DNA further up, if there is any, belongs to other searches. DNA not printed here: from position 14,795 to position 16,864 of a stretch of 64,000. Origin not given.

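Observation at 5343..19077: Putative ~13.7-kb co-directional operon: CZB protein - TonB-dependent receptor - 5x GT-C-like proteins - secreted protein - coiled-coil protein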

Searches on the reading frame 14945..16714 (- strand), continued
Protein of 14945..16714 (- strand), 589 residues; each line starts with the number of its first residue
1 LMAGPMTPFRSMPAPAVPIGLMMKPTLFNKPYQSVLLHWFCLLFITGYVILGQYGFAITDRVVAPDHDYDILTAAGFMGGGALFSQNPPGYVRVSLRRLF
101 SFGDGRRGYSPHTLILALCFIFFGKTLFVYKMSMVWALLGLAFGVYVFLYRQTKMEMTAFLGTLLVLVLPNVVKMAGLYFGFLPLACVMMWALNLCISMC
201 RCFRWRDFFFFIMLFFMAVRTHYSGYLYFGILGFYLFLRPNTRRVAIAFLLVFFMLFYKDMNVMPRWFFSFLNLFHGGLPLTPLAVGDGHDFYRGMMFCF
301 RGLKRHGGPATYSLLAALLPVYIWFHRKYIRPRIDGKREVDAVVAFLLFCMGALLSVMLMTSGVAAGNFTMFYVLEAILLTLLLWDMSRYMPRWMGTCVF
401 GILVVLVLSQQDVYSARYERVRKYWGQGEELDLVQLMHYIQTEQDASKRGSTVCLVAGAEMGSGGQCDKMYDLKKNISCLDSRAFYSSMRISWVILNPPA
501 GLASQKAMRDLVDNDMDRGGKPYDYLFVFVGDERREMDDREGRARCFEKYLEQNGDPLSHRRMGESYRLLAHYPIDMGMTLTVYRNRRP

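Call 34: search_protein_families(library=pfam, proteins=[L004:5288-6337:+, L004:6350-7897:+, L004:7898-8602:+, L004:8618-9976:+, L004:9977-11848:+, L004:11845-13536:+, L004:13443-15038:+, L004:15099-17159:+, L004:17171-17995:+, L004:18016-19083:+], max_evalue=0.01)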
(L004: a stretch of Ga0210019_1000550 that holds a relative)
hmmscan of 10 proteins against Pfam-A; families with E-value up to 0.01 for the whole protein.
L004:5288-6337:+ (349 aa): 2 families
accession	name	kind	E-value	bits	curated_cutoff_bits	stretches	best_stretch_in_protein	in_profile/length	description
PF13472.12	Lipase_GDSL_2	-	1.1e-11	46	32.9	1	108-331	1-178/178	GDSL-like Lipase/Acylhydrolase family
PF00657.28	Lipase_GDSL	-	2.1e-10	41.5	23.6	2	251-336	115-208/208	GDSL-like Lipase/Acylhydrolase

L004:6350-7897:+ (515 aa): 1 family
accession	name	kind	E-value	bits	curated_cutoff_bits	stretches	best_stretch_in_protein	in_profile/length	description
PF13231.12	PMT_2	-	1e-10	42.5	26.1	1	75-228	7-160/160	Dolichyl-phosphate-mannose-protein mannosyltransferase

L004:7898-8602:+ (234 aa): 2 families
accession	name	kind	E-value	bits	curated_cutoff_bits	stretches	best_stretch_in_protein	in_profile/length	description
PF00535.33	Glycos_transf_2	-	1.3e-29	103.7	23.3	1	4-166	1-166/168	Glycosyl transferase family 2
PF10111.15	Glyco_tranf_2_2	-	6.7e-07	29.5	27.3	1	4-97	1-94/276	Glycosyltransferase like family 2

L004:8618-9976:+ (452 aa): 2 families
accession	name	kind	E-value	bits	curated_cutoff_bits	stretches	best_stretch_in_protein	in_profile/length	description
PF04055.27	Radical_SAM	-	1.2e-24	87.7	29.5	1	187-348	3-166/166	Radical SAM superfamily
PF02310.24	B12-binding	-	3.2e-13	50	32.1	1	24-133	13-120/121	B12 binding domain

L004:9977-11848:+ (623 aa): 0 families

L004:11845-13536:+ (563 aa): 4 families
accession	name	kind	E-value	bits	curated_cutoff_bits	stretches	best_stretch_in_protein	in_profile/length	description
PF16861.10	Carbam_trans_C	-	1.6e-54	184.5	27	1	389-558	2-168/170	Carbamoyltransferase C-terminus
PF02543.21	Carbam_trans_N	-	4.8e-42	145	24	1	3-340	2-345/346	Carbamoyltransferase N-terminus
PF00814.31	TsaD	-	5.6e-06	26.7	24.8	1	135-323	83-244/264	tRNA N6-adenosine threonylcarbamoyltransferase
PF22521.2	HypF_C_2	-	9.7e-05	22.7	27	1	265-338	163-240/241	Carbamoyltransferase, Kae1-like Domain, second subdomain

L004:13443-15038:+ (531 aa): 2 families
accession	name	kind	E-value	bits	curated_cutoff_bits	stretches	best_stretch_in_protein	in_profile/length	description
PF04055.27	Radical_SAM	-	5.5e-22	79.1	29.5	1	232-392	1-166/166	Radical SAM superfamily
PF02310.24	B12-binding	-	2.2e-12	47.3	32.1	1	51-147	4-99/121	B12 binding domain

L004:15099-17159:+ (686 aa): 6 families
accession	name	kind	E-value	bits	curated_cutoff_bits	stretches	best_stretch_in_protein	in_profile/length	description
PF00535.33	Glycos_transf_2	-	2.9e-33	115.6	23.3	1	6-160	1-165/168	Glycosyl transferase family 2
PF04055.27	Radical_SAM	-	2.7e-13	50.9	29.5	1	351-515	3-163/166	Radical SAM superfamily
PF13641.12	Glyco_tranf_2_3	-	2.9e-11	44.2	27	1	4-188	2-196/230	Glycosyltransferase like family 2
PF10111.15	Glyco_tranf_2_2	-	1.3e-09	38.4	27.3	1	6-99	1-102/276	Glycosyltransferase like family 2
PF13353.11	Fer4_12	-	2.1e-08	35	22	1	352-448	12-109/137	4Fe-4S single cluster domain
PF13186.11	SPASM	-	0.0091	16.7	21.5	1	597-656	1-64/67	Iron-sulfur cluster-binding domain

L004:17171-17995:+ (274 aa): 2 families
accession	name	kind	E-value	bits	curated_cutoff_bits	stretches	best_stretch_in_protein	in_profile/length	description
PF04055.27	Radical_SAM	-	4.5e-12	46.9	29.5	1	12-107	5-103/166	Radical SAM superfamily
PF13353.11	Fer4_12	-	0.0015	19.3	22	1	13-83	14-82/137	4Fe-4S single cluster domain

L004:18016-19083:+ (355 aa): 0 families

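Call 35: search_protein_families(library=pfam, proteins=[L003:816-1844:+, L003:2631-3818:+, L003:3850-5124:+, L003:5105-5734:+, L003:6223-8412:+, L003:8426-9031:+, L003:8881-9939:+, L003:10013-11650:+, L003:12027-12929:-, L003:12749-13906:+], max_evalue=0.01)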
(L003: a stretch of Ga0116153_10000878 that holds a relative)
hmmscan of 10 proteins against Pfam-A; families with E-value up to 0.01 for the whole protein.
L003:816-1844:+ (342 aa): 1 family
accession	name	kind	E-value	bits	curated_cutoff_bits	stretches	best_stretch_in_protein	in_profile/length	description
PF02606.20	LpxK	-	9.3e-73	245.6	27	1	9-307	8-296/328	Tetraacyldisaccharide-1-P 4'-kinase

L003:2631-3818:+ (395 aa): 5 families
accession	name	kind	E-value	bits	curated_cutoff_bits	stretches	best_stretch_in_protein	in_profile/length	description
PF00534.26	Glycos_transf_1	-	2.5e-21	76.4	26.4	1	224-368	22-166/172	Glycosyl transferases group 1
PF13692.12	Glyco_trans_1_4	-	4.2e-21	76.1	27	1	227-359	10-140/142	Glycosyl transferases group 1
PF13439.12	Glyco_transf_4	-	7.3e-15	55.8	28.5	1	39-193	2-170/170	Glycosyltransferase Family 4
PF20706.3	GT4-conflict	-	2.7e-09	36.9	26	1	157-386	147-384/385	Family 4 Glycosyltransferase in conflict systems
PF13524.12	Glyco_trans_1_2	-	6.7e-08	33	25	1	301-377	57-132/144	Glycosyl transferase-like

L003:3850-5124:+ (424 aa): 1 family
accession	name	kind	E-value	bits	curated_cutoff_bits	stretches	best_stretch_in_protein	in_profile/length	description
PF04932.20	Wzy_C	-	4.5e-21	75.6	31.7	1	214-352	3-149/149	O-Antigen ligase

L003:5105-5734:+ (209 aa): 6 families
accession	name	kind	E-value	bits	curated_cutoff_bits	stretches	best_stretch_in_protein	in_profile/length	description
PF13242.12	Hydrolase_like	-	1.1e-12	48.1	22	1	124-174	2-53/75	HAD-hyrolase-like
PF08645.17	PNK3P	-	1.1e-08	35.4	22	1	32-151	5-125/161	Polynucleotide kinase 3 phosphatase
PF13419.12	HAD_2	-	5.6e-07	30.3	23.8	1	120-168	129-177/178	Haloacid dehalogenase-like hydrolase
PF00702.32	Hydrolase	-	3.1e-06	28.1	26.4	1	48-163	94-191/191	haloacid dehalogenase-like hydrolase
PF13344.12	Hydrolase_6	-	5.1e-05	23.7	27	1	30-83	1-45/101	Haloacid dehalogenase-like hydrolase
PF09419.16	PGP_phosphatase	-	0.0022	18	20.4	0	25-82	39-91/168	Mitochondrial PGP phosphatase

L003:6223-8412:+ (729 aa): 2 families
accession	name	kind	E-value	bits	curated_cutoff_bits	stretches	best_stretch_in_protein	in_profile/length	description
PF11209.13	LmeA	-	3.6e-14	53.8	27.3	1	562-729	42-216/217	LmeA-like phospholipid-binding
PF13231.12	PMT_2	-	2.3e-05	25.1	26.1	1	114-239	25-149/160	Dolichyl-phosphate-mannose-protein mannosyltransferase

L003:8426-9031:+ (201 aa): 4 families
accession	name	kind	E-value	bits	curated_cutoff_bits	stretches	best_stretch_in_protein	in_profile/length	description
PF06966.17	DUF1295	-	6.4e-05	23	20.4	1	50-131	151-233/235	Protein of unknown function (DUF1295)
PF01222.22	ERG4_ERG24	-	6.7e-05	22.3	27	1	50-132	346-422/432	Ergosterol biosynthesis ERG4/ERG24 family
PF04140.19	ICMT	-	0.00012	22.8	24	1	50-118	30-93/95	Isoprenylcysteine carboxyl methyltransferase (ICMT) family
PF04191.18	PEMT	-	0.00027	21.8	25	1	43-123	28-103/105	Phospholipid methyltransferase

L003:8881-9939:+ (352 aa): 1 family
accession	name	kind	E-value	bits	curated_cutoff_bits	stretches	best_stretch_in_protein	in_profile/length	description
PF11306.15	DUF3108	-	8.8e-40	137.2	26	1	109-319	2-209/209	Protein of unknown function (DUF3108)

L003:10013-11650:+ (545 aa): 1 family
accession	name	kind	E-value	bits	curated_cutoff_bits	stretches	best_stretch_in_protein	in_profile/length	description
PF13231.12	PMT_2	-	8.6e-07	29.7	26.1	1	80-229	1-149/160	Dolichyl-phosphate-mannose-protein mannosyltransferase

L003:12027-12929:- (300 aa): 0 families

L003:12749-13906:+ (385 aa): 2 families
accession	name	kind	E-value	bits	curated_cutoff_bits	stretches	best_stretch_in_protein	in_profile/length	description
PF02348.25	CTP_transf_3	-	3.5e-54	184.3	22.6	1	131-354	2-217/217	Cytidylyltransferase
PF12804.13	NTP_transf_3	-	1.8e-08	35.2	27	1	144-242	15-118/160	MobA-like NTP transferase domain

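Call 37: find_encoding_contigs(protein=P0006, flank=10000, max_places=2)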
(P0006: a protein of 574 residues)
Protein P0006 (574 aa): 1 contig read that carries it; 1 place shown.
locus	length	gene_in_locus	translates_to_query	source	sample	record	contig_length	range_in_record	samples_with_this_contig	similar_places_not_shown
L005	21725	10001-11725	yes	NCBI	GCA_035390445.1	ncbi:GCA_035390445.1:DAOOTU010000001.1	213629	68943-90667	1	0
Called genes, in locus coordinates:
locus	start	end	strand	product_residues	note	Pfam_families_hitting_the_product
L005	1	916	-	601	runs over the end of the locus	PF13715:CarbopepD_reg_2 (faint), PF09430:EMC7_beta-sandw (weak), PF13620:CarboxypepD_reg, PF17210:SdrD_B, PF18962:Por_Secre_tail (weak)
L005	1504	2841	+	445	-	PF02812:ELFV_dehydrog_N, PF00208:ELFV_dehydrog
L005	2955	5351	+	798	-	PF10418:DHODB_Fe-S_bind, PF14691:Fer4_20, PF00070:Pyr_redox (faint), PF07992:Pyr_redox_2, PF13450:NAD_binding_8 (weak), PF13738:Pyr_redox_3 (weak)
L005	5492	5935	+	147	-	PF03479:PCC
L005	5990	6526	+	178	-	-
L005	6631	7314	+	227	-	-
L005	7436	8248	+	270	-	PF00248:Aldo_ket_red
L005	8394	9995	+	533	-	PF13231:PMT_2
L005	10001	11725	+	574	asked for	-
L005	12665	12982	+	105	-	-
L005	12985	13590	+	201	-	PF06114:Peptidase_M78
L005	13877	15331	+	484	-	PF13676:TIR_2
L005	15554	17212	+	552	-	PF13304:AAA_21, PF13175:AAA_15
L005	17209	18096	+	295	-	-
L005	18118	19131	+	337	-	PF14281:PDDEXK_4 (weak)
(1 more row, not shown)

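Call 38: find_encoding_contigs(protein=P0008, flank=10000, max_places=2)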
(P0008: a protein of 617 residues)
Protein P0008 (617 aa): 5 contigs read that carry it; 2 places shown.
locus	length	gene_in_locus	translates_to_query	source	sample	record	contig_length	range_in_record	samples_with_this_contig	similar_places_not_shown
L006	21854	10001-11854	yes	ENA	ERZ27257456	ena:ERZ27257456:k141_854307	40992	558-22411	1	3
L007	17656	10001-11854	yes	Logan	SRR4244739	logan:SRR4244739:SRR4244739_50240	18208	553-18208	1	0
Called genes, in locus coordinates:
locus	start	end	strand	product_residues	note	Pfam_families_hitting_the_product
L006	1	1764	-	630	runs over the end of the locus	PF00072:Response_reg, PF00512:HisKA, PF02518:HATPase_c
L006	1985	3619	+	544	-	PF00072:Response_reg, PF00512:HisKA, PF02518:HATPase_c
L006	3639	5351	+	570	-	PF06068:TIP49, PF00004:AAA, PF13207:AAA_17 (faint), PF17862:AAA_lid_3 (weak), PF01434:Peptidase_M41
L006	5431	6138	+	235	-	-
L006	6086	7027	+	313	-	PF00532:Peripla_BP_1, PF13407:Peripla_BP_4, PF13377:Peripla_BP_3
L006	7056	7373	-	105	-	-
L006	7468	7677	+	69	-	-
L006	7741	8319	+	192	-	PF01914:MarC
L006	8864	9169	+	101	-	PF03479:PCC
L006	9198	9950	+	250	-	PF00535:Glycos_transf_2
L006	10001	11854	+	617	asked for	-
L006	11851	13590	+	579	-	PF02543:Carbam_trans_N, PF00814:TsaD (weak), PF22521:HypF_C_2 (weak), PF16861:Carbam_trans_C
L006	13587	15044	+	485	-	PF02310:B12-binding, PF04055:Radical_SAM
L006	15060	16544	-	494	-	PF14691:Fer4_20, PF12831:FAD_oxidored (faint), PF00070:Pyr_redox (weak), PF01266:DAO (faint), PF03486:HI0933_like (faint), PF07992:Pyr_redox_2, PF13450:NAD_binding_8, PF07992:Pyr_redox_2 (weak), +2 more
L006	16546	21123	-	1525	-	PF00310:GATase_2, PF04898:Glu_syn_central, PF01645:Glu_synthase, PF01493:GXGXG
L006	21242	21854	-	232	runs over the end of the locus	PF13185:GAF_2, PF01590:GAF, PF13492:GAF_3, PF03861:ANTAR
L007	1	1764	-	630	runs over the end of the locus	PF00072:Response_reg, PF00512:HisKA, PF02518:HATPase_c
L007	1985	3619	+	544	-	PF00072:Response_reg, PF00512:HisKA, PF02518:HATPase_c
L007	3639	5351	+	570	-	PF06068:TIP49, PF00004:AAA, PF13207:AAA_17 (faint), PF17862:AAA_lid_3 (weak), PF01434:Peptidase_M41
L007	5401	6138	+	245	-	-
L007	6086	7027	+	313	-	PF00532:Peripla_BP_1, PF13407:Peripla_BP_4, PF13377:Peripla_BP_3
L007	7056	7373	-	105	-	-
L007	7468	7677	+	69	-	-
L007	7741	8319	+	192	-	PF01914:MarC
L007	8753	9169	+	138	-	PF03479:PCC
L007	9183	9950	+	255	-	PF00535:Glycos_transf_2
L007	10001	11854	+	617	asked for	-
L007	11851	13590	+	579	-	PF02543:Carbam_trans_N, PF00814:TsaD (weak), PF22521:HypF_C_2 (weak), PF16861:Carbam_trans_C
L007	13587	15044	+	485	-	PF02310:B12-binding, PF04055:Radical_SAM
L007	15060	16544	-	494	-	PF14691:Fer4_20, PF12831:FAD_oxidored (faint), PF00070:Pyr_redox (weak), PF01266:DAO (faint), PF03486:HI0933_like (faint), PF07992:Pyr_redox_2, PF13450:NAD_binding_8, PF07992:Pyr_redox_2 (weak), +2 more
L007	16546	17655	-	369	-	?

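Call 39: find_encoding_contigs(protein=P0010, flank=10000, max_places=2)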
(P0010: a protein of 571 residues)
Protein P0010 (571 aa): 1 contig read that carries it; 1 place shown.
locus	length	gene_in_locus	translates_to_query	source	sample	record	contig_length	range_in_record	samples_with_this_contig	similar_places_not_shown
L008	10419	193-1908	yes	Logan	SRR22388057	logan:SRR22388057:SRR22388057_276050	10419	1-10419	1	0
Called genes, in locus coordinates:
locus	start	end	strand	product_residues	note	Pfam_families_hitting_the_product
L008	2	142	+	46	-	?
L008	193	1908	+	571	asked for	-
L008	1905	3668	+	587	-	PF02543:Carbam_trans_N, PF16861:Carbam_trans_C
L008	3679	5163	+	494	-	PF02310:B12-binding, PF04055:Radical_SAM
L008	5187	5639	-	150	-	-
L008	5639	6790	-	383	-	PF12801:Fer4_5 (weak), PF00037:Fer4 (faint), PF12837:Fer4_6 (faint), PF12838:Fer4_7 (faint), PF13484:Fer4_16 (faint), PF14697:Fer4_21 (faint), PF13187:Fer4_9 (weak), PF13237:Fer4_10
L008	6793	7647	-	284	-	PF11769:DUF3313 (weak)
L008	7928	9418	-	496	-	-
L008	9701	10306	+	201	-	-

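Call 40: find_encoding_contigs(protein=P0018, flank=10000, max_places=2)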
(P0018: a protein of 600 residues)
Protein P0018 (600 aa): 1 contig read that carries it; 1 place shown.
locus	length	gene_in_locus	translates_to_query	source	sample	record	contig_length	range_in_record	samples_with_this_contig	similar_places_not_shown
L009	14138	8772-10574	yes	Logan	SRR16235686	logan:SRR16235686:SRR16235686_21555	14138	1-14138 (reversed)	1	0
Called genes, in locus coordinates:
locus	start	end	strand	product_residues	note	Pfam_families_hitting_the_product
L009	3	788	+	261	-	?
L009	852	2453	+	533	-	-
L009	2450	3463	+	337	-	PF00657:Lipase_GDSL (faint), PF13472:Lipase_GDSL_2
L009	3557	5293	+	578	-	PF13231:PMT_2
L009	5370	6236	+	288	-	PF04055:Radical_SAM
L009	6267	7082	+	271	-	PF25058:ARM_TT21 (faint), PF13181:TPR_8 (faint), PF13428:TPR_14 (faint), PF13432:TPR_16 (faint), PF14559:TPR_19, PF07719:TPR_2 (faint), PF13424:TPR_12 (faint), PF13431:TPR_17 (faint), +1 more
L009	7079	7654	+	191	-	-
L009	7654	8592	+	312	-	PF00535:Glycos_transf_2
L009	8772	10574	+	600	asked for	-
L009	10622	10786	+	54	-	-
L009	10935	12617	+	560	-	PF13231:PMT_2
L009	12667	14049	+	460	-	PF13439:Glyco_transf_4 (weak), PF13579:Glyco_trans_4_4 (faint), PF00534:Glycos_transf_1, PF13692:Glyco_trans_1_4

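Call 41: find_encoding_contigs(protein=P0011, flank=10000, max_places=2)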
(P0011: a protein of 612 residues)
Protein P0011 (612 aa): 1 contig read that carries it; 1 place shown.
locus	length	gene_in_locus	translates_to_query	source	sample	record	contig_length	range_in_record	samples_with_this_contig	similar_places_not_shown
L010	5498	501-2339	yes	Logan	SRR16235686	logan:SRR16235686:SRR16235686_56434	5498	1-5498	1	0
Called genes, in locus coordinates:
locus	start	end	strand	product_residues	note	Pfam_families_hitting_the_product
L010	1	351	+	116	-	?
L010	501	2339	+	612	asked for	-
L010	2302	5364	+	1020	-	-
